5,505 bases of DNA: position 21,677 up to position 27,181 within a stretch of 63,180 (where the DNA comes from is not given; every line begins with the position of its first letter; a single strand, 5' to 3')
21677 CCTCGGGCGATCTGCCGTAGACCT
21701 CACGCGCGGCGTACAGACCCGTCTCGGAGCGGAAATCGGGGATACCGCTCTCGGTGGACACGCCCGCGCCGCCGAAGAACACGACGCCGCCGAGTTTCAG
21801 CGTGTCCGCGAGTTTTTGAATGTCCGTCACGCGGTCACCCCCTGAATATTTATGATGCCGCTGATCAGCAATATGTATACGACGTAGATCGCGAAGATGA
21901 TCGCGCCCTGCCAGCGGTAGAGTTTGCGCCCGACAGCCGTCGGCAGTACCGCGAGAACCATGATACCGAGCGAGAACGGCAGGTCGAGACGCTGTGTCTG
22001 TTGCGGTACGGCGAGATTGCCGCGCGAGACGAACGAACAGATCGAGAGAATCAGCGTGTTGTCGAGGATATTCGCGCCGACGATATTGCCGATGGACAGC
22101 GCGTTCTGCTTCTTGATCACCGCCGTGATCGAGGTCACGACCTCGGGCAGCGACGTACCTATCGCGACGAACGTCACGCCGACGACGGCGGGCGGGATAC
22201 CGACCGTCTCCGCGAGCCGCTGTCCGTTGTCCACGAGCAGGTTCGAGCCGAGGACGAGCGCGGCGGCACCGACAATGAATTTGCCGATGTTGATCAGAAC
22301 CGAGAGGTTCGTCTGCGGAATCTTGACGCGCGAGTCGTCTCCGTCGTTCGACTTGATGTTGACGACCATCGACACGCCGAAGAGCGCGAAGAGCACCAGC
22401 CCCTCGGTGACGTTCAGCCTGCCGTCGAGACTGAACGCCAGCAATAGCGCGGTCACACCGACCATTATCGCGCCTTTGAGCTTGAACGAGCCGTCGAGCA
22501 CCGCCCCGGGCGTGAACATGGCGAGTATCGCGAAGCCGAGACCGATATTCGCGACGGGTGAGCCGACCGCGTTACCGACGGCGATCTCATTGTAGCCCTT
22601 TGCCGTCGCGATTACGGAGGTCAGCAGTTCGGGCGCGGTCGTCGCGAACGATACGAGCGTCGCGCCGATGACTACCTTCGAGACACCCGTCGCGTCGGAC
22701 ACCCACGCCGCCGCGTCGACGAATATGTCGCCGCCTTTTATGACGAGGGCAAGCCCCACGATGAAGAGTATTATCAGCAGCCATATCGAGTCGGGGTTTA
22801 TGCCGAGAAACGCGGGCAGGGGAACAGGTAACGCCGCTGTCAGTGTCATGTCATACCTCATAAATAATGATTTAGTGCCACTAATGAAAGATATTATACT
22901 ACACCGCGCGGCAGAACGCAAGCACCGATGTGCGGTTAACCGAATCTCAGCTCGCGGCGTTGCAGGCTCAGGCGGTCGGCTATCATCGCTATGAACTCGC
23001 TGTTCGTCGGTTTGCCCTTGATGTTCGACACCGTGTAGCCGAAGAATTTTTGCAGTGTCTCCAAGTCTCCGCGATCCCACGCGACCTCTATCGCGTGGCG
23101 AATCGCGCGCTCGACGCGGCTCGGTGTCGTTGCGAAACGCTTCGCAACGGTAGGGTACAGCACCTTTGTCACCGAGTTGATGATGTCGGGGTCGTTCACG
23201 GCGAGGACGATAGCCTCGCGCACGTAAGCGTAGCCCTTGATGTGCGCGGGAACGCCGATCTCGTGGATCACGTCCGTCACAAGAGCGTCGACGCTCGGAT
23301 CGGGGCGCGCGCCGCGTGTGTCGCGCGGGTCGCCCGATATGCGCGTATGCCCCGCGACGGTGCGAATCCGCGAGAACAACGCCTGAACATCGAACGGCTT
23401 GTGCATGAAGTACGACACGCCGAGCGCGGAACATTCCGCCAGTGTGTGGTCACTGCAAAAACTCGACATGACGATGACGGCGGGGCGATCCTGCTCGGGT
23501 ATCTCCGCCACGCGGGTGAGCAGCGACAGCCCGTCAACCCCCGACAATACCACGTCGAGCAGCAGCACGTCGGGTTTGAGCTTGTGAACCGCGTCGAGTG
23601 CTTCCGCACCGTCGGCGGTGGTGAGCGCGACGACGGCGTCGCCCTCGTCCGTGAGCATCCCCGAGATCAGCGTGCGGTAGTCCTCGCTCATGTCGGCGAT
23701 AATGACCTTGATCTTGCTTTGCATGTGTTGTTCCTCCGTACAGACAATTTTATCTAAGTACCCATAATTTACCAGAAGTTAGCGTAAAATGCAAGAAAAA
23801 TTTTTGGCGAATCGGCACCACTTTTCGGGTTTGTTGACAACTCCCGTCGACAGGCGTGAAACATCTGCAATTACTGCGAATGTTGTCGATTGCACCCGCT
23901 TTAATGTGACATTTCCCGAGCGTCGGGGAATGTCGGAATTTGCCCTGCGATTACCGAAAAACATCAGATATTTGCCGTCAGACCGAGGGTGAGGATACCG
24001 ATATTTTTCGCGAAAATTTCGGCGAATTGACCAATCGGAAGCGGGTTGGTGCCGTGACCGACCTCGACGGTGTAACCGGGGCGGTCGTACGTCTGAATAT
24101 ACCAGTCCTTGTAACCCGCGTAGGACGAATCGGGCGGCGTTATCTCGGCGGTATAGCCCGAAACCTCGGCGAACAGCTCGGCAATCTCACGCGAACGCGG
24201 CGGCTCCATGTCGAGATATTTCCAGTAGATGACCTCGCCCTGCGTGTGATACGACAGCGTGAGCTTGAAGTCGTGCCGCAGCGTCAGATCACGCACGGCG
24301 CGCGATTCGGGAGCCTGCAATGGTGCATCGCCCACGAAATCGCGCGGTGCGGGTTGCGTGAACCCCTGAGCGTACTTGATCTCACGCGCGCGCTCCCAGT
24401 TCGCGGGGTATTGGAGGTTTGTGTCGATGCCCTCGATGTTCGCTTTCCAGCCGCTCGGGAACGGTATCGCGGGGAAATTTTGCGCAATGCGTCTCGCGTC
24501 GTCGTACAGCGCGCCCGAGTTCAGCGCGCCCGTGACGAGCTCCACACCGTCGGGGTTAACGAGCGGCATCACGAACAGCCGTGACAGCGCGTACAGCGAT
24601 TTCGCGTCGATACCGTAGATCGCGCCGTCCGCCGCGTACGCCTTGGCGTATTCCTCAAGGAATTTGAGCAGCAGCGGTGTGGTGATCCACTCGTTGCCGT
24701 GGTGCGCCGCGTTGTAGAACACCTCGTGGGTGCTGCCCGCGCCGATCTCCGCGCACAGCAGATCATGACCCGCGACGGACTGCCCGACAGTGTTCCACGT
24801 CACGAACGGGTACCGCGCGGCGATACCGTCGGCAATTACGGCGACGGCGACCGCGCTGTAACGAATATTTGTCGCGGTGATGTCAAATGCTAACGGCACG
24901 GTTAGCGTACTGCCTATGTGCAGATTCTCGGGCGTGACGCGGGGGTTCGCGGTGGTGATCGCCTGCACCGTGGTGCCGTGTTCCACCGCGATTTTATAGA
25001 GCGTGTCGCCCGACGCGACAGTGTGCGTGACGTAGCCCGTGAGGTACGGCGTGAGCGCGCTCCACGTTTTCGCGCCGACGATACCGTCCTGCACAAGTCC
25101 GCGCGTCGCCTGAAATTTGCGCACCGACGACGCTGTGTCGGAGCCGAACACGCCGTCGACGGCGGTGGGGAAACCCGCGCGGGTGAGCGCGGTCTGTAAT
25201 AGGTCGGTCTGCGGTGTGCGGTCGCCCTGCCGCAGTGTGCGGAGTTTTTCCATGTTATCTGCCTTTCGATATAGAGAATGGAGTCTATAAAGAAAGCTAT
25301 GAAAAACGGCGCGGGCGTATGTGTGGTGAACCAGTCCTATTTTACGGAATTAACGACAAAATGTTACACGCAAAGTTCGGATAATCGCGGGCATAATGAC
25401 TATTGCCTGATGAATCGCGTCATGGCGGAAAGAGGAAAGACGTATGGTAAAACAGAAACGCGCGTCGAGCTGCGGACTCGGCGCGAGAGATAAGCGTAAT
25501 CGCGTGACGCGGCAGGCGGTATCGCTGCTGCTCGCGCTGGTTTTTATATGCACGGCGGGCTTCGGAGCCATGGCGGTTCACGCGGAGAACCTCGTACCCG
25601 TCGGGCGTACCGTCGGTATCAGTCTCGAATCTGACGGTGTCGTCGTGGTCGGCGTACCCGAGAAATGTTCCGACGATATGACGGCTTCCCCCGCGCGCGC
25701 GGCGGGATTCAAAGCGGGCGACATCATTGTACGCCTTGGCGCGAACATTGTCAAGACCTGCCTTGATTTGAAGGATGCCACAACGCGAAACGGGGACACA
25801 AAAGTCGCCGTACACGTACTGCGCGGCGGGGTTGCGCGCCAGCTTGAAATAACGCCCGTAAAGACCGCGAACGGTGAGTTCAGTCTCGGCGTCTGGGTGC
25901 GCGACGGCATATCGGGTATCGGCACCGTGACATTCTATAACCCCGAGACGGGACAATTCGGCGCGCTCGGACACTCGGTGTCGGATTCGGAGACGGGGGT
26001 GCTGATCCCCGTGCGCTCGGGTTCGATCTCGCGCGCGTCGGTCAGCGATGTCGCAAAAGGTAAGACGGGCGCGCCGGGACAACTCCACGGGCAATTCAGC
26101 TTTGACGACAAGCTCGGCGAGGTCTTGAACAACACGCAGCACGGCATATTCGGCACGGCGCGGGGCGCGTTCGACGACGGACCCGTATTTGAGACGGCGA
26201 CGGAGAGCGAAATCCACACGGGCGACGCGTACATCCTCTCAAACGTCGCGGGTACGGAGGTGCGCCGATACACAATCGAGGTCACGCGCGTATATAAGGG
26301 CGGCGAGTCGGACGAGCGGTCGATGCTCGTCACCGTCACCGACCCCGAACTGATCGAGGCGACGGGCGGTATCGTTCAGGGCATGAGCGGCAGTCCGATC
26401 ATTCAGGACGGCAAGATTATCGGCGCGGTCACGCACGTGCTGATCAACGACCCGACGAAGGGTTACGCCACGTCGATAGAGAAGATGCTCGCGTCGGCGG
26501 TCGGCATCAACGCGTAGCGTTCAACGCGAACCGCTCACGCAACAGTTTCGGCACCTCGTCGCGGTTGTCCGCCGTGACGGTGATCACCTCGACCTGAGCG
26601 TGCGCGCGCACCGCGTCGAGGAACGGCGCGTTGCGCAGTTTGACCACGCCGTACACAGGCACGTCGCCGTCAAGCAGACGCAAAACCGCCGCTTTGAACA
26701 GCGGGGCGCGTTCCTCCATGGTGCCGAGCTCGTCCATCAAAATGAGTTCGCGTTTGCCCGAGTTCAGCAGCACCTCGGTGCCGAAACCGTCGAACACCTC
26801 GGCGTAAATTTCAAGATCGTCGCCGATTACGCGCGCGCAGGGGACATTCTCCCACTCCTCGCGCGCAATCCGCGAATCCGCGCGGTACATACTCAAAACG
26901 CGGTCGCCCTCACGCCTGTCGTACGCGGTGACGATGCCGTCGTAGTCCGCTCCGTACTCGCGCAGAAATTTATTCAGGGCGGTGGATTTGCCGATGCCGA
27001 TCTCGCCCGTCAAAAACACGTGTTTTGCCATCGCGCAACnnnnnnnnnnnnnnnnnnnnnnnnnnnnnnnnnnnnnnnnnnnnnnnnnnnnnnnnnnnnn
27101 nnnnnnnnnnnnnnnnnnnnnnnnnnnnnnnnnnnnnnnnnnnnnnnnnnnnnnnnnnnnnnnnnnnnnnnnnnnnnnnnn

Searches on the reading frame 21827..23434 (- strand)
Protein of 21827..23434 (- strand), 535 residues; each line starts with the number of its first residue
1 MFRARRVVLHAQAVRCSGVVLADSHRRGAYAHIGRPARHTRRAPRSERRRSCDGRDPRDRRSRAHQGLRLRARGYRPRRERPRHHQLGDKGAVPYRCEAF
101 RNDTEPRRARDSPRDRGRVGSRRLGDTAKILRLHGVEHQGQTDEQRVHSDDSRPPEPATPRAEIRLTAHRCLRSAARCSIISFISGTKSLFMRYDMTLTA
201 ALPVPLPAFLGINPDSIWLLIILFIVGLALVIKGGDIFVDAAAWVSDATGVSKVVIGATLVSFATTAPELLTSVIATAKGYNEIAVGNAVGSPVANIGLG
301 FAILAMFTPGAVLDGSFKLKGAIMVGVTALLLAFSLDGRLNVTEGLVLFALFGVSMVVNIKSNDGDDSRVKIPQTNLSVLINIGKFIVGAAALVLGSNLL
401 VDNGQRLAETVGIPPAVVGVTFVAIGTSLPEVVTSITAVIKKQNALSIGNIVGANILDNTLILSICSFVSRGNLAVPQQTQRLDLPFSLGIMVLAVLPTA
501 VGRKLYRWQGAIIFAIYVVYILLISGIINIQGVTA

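Call 58: search_protein_families(library=pfam, proteins=[window:21827-23434:-], max_evalue=0.00001)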
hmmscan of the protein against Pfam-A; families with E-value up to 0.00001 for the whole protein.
window:21827-23434:- (535 aa): 1 family
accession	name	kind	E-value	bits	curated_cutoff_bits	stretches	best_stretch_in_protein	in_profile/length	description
PF01699.29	Na_Ca_ex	-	1.9e-56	190.6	24.9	2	384-524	4-149/151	Sodium/calcium exchanger protein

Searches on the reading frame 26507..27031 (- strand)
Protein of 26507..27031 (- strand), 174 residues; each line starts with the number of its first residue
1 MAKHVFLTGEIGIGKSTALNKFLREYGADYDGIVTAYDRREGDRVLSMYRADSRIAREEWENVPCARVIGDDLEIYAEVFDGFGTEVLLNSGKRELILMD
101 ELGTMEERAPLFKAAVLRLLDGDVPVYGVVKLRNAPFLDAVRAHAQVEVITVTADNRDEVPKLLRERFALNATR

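Call 3: search_protein_families(library=pfam, proteins=[window:26507-27031:-], max_evalue=0.01)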
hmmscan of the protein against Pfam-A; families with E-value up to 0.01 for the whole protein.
window:26507-27031:- (174 aa): 3 families
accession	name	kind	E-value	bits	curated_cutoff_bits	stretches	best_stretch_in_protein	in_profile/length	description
PF03266.21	NTPase_1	-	5.5e-25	88.6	23.9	1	4-162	1-165/168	NTPase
PF13401.12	AAA_22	-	0.00017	22.3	27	1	3-40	6-43/130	AAA domain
PF13191.12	AAA_16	-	0.0015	19.5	32.6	1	4-34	26-55/167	AAA ATPase domain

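Call 4: search_protein_families(library=ncbifam, proteins=[window:26507-27031:-], max_evalue=0.01)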
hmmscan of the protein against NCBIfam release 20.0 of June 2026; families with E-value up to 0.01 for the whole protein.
window:26507-27031:- (174 aa): 1 family
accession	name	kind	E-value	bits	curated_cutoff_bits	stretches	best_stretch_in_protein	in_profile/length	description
NF010248.0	PRK13695.1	equivalog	4.7e-18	65.5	156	1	3-166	4-173/180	NTPase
